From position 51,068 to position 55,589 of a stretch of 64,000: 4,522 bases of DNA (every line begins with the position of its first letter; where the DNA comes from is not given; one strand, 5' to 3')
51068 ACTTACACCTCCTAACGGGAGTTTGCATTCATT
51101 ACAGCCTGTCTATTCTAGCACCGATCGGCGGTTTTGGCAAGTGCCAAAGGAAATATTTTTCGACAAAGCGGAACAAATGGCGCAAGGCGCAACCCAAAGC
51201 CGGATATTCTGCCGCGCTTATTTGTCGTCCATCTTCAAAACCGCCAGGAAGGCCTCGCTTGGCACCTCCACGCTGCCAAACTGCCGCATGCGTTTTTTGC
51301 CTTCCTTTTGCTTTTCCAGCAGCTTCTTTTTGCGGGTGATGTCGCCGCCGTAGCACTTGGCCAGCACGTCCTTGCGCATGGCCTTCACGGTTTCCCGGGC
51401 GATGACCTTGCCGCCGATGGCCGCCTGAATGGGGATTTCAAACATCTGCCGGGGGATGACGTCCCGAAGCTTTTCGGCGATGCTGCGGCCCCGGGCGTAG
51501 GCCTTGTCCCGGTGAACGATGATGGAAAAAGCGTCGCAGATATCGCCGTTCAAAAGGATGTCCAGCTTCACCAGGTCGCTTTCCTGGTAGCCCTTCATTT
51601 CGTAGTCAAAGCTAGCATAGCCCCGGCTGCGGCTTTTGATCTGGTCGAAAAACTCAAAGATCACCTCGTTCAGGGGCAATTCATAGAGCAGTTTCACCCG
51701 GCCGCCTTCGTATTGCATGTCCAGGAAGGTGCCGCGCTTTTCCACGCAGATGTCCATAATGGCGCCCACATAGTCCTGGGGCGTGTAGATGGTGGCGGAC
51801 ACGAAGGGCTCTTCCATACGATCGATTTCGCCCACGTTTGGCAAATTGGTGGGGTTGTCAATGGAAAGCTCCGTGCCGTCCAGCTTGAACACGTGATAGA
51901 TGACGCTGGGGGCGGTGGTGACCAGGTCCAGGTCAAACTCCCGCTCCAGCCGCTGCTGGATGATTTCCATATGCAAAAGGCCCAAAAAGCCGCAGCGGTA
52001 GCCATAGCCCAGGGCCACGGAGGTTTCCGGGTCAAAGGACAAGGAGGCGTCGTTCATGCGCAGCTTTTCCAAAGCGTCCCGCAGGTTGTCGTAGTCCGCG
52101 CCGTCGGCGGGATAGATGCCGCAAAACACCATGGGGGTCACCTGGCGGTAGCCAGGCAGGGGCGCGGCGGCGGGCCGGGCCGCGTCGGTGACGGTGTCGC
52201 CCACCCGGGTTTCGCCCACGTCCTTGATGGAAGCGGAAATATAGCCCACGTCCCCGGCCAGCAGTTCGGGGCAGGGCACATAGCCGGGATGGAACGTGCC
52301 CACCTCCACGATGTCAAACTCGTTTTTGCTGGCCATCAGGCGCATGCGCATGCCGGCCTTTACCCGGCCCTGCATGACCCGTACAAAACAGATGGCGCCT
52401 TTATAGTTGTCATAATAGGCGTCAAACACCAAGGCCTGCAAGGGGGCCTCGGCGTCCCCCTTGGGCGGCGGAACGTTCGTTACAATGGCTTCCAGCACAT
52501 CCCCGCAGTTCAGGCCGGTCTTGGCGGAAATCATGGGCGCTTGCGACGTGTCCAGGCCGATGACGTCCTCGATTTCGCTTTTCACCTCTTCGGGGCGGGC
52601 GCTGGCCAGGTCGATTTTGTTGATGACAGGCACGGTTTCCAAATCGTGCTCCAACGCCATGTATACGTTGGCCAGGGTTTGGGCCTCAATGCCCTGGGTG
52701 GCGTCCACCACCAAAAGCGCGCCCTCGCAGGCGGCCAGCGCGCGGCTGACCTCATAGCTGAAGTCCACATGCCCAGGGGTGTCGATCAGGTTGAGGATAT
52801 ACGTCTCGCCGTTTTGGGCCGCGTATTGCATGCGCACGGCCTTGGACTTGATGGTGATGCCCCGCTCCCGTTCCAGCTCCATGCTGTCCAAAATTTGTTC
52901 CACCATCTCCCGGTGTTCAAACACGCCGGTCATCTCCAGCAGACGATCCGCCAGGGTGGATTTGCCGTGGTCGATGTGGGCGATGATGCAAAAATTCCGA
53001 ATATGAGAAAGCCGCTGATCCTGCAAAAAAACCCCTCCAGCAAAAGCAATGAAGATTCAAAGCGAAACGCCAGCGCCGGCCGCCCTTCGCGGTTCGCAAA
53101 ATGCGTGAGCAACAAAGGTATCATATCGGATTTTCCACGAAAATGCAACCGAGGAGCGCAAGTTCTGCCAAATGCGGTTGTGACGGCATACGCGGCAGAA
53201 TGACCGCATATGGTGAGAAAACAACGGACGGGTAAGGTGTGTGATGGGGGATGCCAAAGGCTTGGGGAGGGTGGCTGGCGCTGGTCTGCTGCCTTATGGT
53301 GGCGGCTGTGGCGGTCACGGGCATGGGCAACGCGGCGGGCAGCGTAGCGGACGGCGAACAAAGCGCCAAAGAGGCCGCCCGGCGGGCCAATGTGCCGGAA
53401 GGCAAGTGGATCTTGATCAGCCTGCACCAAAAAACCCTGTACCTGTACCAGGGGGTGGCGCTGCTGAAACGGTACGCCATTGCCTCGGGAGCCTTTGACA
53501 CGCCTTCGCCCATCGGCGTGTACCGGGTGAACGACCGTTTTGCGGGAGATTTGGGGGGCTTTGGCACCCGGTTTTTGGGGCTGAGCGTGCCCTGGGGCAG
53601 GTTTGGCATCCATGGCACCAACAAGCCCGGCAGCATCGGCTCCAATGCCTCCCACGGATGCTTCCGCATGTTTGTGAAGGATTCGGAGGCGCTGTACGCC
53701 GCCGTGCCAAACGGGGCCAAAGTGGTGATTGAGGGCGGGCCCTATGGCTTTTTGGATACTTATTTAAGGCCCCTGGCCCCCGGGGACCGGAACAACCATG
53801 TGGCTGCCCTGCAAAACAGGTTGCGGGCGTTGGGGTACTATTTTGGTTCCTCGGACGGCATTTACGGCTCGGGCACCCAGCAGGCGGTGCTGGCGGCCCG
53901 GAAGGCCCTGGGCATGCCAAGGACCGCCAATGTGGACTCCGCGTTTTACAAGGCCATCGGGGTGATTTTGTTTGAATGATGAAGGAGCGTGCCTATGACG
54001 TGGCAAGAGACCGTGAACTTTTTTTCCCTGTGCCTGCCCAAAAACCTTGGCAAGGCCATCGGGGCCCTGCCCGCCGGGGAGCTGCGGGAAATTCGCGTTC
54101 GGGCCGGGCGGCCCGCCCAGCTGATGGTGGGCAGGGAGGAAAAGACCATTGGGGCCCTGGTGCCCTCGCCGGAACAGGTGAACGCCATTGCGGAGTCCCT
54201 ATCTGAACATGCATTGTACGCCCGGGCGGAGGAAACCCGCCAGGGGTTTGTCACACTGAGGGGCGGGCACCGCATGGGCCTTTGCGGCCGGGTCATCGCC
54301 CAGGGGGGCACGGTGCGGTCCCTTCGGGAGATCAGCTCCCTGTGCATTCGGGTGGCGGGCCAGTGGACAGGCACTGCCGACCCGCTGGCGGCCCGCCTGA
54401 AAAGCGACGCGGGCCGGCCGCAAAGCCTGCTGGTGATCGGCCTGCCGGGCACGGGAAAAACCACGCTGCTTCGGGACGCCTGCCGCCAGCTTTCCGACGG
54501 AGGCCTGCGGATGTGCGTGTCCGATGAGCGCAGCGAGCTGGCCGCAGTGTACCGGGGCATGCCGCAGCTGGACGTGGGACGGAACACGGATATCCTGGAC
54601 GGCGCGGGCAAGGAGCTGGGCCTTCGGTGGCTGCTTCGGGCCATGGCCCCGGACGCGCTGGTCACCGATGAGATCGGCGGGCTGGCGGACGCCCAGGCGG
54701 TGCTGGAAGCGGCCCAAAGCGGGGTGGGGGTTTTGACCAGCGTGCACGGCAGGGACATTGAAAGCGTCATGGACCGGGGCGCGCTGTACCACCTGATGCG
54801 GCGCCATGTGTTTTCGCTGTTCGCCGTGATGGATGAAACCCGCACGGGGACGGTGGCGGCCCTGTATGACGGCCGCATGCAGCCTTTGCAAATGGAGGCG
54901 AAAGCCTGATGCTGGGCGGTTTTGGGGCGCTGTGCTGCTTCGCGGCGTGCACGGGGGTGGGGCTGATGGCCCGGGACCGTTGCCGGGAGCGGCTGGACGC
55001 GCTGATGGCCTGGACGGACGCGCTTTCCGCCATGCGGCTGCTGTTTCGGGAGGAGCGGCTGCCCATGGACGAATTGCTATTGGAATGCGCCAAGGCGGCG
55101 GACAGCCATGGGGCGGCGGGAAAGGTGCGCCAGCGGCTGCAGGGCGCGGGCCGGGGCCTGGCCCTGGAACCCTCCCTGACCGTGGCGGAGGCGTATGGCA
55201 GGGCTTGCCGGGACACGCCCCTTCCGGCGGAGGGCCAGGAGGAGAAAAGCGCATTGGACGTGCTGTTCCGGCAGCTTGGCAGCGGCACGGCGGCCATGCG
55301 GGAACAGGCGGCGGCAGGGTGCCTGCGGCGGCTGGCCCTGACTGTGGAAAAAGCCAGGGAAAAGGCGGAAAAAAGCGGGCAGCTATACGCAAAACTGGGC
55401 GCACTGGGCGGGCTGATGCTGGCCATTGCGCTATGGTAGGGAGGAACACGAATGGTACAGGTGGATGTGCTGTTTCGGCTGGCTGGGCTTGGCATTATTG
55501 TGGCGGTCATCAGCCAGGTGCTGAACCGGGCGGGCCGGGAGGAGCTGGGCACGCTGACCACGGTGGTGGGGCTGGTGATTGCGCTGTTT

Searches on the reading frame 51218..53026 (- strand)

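Call 89: search_protein_families(library=pfam, proteins=[window:51218-53026:-], max_evalue=0.000001)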
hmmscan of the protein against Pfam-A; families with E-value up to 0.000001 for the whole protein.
window:51218-53026:- (602 aa): 5 families
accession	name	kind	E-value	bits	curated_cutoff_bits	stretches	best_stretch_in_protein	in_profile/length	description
PF00009.33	GTP_EFTU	-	5.5e-56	189.6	26.5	1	8-187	2-188/188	Elongation factor Tu GTP binding domain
PF06421.17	LepA_C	-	1.2e-50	170.5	29.7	1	492-598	1-107/107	GTP-binding protein LepA C-terminus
PF00679.30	EFG_C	-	5.5e-23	81.3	27.9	1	404-489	2-87/89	Elongation factor G C-terminus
PF03144.31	GTP_EFTU_D2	-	2.1e-12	47.7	30.3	1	210-280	1-73/73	Elongation factor Tu domain 2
PF14492.12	EFG_III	-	1.1e-07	32.2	27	1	297-370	3-73/75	Elongation Factor G, domain III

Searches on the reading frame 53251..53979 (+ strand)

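Call 90: search_protein_families(library=pfam, proteins=[window:53251-53979:+], max_evalue=0.000001)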
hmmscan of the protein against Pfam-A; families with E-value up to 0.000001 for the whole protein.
window:53251-53979:+ (242 aa): 2 families
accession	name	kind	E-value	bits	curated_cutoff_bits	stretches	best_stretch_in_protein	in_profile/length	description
PF03734.19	YkuD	-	5.6e-18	66.4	23.4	1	52-160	2-146/146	L,D-transpeptidase catalytic domain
PF01471.23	PG_binding_1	-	7.3e-11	42.5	23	1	181-236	2-57/57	Putative peptidoglycan binding domain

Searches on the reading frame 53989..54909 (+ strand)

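Call 90: search_protein_families(library=pfam, proteins=[window:53989-54909:+], max_evalue=0.000001)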
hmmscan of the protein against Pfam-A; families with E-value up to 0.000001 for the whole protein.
window:53989-54909:+ (306 aa): 3 families
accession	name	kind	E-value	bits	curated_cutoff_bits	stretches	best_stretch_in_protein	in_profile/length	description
PF19568.5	Spore_III_AA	-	1.1e-63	215.6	27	1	8-296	7-302/306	Sporulation stage III, protein AA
PF00437.27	T2SSE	-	3.7e-09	36.2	24.9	1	112-263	109-254/370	Type II/IV secretion system protein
PF13191.12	AAA_16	-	8.4e-07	30.1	32.6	0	135-180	14-59/167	AAA ATPase domain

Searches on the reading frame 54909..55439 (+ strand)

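Call 90: search_protein_families(library=pfam, proteins=[window:54909-55439:+], max_evalue=0.000001)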
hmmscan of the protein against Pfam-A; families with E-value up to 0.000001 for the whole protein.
window:54909-55439:+ (176 aa): 1 family
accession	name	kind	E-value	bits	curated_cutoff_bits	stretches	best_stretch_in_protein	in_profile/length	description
PF09548.15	Spore_III_AB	-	2e-21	77.2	32.5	1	5-176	3-170/170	Stage III sporulation protein AB (spore_III_AB)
